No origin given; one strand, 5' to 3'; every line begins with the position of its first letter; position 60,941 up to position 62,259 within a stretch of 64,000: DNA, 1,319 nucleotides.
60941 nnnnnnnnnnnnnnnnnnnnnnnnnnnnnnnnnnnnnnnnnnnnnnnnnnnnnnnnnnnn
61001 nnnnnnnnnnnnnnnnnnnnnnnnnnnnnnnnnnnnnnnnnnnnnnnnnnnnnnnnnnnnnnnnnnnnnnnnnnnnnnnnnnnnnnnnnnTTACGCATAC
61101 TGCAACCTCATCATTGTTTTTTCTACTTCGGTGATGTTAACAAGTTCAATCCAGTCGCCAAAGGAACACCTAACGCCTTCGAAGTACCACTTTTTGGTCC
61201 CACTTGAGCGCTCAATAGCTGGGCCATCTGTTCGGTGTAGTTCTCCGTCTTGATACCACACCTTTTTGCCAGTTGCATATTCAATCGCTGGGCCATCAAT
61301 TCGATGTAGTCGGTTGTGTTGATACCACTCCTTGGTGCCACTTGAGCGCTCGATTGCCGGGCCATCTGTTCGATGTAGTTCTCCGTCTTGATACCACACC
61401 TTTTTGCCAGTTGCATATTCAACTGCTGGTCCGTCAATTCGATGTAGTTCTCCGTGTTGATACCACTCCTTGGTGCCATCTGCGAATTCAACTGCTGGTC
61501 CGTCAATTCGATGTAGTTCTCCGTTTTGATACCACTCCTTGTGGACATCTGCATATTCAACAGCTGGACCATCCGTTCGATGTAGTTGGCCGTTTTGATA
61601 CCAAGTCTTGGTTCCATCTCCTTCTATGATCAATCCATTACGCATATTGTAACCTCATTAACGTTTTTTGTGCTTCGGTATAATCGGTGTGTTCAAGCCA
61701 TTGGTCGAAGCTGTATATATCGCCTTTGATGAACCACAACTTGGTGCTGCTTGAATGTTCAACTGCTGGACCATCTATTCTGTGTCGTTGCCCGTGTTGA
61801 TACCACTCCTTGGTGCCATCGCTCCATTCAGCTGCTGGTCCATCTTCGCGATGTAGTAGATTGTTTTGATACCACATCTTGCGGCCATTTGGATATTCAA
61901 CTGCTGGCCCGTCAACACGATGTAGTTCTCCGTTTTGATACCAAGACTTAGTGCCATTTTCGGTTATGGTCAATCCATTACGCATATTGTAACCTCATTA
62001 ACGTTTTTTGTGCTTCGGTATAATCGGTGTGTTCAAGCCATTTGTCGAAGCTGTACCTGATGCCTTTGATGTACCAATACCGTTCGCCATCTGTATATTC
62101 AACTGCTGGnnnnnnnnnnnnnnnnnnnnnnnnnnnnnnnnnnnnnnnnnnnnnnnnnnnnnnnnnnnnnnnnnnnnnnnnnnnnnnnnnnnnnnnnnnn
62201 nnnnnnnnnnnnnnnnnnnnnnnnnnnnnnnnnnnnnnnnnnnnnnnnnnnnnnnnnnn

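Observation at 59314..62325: Seven tandem, frame-overlapping MORN-variant (YwqK-like) repeat genes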

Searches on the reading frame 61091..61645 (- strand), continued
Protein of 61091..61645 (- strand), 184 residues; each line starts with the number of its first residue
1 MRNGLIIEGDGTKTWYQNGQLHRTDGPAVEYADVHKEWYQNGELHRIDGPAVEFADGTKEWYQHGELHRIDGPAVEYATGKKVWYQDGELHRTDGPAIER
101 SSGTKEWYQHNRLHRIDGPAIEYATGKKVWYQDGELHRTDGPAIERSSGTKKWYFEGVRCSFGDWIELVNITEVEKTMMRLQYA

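Call 58: search_protein_families(library=padloc, proteins=[window:61091-61645:-], max_evalue=0.01)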
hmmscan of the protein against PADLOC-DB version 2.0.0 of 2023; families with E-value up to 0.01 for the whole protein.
window:61091-61645:- (184 aa): 0 families

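Call 63: find_encoding_contigs(protein=P0001, flank=8000, max_places=2)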
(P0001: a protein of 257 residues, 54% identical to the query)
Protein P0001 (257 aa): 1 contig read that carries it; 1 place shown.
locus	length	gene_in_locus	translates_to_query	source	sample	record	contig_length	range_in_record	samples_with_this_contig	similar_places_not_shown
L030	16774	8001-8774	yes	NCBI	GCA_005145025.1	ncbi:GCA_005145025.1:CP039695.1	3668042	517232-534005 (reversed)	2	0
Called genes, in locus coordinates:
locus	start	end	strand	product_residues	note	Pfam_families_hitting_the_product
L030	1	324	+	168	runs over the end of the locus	PF01844:HNH (weak)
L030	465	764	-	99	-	-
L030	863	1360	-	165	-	PF20901:Sf6_terminase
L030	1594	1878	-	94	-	-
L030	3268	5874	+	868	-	-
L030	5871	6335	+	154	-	-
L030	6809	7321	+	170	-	PF07463:NUMOD4 (weak), PF13392:HNH_3 (weak)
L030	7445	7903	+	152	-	-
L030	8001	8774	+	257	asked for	-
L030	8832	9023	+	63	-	-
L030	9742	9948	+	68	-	PF00313:CSD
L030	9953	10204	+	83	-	PF01176:eIF-1a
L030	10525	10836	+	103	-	PF04977:DivIC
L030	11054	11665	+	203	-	PF01227:GTP_cyclohydroI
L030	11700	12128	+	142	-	PF13622:4HBT_3, PF03061:4HBT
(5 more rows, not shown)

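Call 64: find_encoding_contigs(protein=P0028, flank=8000, max_places=2)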
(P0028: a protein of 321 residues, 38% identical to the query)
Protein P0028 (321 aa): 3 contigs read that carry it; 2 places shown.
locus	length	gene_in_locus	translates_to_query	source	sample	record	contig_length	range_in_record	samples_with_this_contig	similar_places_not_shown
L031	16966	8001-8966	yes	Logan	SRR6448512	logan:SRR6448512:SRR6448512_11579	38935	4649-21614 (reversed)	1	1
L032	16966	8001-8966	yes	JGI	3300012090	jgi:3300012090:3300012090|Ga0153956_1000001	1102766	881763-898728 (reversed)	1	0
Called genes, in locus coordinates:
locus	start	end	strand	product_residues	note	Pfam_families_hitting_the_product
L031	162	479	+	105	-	-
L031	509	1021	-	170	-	-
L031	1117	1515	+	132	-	-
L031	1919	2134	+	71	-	-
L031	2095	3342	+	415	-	PF14311:DUF4379, PF14279:HNH_5, PF01844:HNH, PF13395:HNH_4 (weak)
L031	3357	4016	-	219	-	-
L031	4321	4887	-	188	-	-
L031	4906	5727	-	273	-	PF00857:Isochorismatase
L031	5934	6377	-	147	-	-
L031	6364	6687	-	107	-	-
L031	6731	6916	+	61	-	-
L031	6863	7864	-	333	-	-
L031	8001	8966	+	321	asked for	-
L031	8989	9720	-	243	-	-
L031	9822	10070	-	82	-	-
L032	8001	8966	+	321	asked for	-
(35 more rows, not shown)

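Call 65: find_encoding_contigs(protein=P0053, flank=8000, max_places=2)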
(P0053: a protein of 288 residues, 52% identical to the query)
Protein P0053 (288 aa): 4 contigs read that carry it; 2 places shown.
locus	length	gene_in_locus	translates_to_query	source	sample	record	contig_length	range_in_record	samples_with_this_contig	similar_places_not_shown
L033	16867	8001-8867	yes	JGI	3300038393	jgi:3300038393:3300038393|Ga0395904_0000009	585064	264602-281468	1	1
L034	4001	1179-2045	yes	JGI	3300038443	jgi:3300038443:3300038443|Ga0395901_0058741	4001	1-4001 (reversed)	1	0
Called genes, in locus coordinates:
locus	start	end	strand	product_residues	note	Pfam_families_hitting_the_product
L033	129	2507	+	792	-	PF20530:DUF6745 (faint)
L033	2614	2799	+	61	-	-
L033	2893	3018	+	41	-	-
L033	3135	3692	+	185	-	-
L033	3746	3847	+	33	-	-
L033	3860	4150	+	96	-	-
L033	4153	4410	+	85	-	-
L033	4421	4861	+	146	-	-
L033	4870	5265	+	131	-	-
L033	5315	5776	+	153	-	-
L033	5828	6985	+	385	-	-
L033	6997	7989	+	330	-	-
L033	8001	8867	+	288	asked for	PF20530:DUF6745 (faint)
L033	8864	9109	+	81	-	-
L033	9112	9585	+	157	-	-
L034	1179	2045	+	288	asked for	PF20530:DUF6745 (faint)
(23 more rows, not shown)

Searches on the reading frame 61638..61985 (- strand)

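Call 4: search_protein_families(library=pfam, proteins=[window:61638-61985:-], max_evalue=1)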
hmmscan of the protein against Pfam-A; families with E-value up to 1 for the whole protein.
window:61638-61985:- (115 aa): 1 family
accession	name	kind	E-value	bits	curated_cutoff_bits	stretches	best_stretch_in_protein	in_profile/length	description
PF20530.3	DUF6745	-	0.00096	18.9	27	1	17-36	62-81/206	Domain of unknown function (DUF6745)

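Call 5: search_protein_families(library=phrogs, proteins=[window:61638-61985:-], max_evalue=0.01)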
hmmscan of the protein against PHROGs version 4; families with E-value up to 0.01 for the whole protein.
window:61638-61985:- (115 aa): 0 families

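Call 7: search_protein_families(library=ncbifam, proteins=[window:61638-61985:-], max_evalue=1)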
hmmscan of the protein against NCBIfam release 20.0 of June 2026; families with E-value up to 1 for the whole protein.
window:61638-61985:- (115 aa): 1 family
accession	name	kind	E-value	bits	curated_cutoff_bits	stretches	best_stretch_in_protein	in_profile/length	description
NF008518.1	PRK11443.1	equivalog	0.0048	16.9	124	1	57-109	28-77/124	lipoprotein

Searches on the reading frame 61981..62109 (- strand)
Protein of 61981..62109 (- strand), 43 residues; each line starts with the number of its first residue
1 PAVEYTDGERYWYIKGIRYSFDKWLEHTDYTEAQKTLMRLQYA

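Call 85: find_homologous_proteins(query=A2, max_evalue=0.01)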
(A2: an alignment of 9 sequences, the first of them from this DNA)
Query A2 (9 sequences) (43 aa, profile of the alignment): 6 proteins with E <= 0.01 among 17 candidates.
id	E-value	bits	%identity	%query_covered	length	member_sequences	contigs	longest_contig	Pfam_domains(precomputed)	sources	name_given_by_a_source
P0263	6.5e-23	98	67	100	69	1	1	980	-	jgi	jgi:hypothetical protein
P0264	6.7e-23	98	65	100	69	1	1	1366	-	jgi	jgi:hypothetical protein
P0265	3.7e-21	92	63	100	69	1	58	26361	-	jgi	jgi:hypothetical protein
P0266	1.3e-19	87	58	100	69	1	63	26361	-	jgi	jgi:hypothetical protein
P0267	1.4e-19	87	65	100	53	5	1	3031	-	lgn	-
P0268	1.5e-14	71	40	98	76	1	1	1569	-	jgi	jgi:hypothetical protein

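Call 87: find_encoding_contigs(protein=P0265, flank=10000, max_places=4)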
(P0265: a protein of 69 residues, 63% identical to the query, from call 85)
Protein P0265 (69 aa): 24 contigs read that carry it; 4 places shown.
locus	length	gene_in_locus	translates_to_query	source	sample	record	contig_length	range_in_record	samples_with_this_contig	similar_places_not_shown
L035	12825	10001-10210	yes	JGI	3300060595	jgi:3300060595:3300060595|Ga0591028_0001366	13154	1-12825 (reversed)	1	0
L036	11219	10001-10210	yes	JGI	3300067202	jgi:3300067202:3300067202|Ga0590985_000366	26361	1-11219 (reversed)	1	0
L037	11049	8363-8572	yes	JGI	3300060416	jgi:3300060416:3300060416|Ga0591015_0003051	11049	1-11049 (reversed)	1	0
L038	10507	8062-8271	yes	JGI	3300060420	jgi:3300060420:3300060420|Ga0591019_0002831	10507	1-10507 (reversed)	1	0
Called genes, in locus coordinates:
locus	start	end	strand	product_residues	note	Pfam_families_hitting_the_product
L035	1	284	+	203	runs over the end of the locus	?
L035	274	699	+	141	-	-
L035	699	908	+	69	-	-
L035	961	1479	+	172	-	PF18143:HAD_SAK_2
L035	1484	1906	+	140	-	PF24240:DUF7448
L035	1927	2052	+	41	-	-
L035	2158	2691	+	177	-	PF00265:TK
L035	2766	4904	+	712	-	-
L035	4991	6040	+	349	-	PF26926:Phage_T4_rIIB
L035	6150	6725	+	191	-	PF01661:Macro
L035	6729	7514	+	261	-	PF04446:Thg1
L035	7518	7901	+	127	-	-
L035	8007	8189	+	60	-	-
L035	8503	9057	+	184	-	-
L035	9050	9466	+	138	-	-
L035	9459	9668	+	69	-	-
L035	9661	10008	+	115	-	-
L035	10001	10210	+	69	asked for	-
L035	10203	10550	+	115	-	-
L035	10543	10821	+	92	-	-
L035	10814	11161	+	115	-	-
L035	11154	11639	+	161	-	-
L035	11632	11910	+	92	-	-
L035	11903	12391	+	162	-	-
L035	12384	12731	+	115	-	-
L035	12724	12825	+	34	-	?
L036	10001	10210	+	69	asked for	-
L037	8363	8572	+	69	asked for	-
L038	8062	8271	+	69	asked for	-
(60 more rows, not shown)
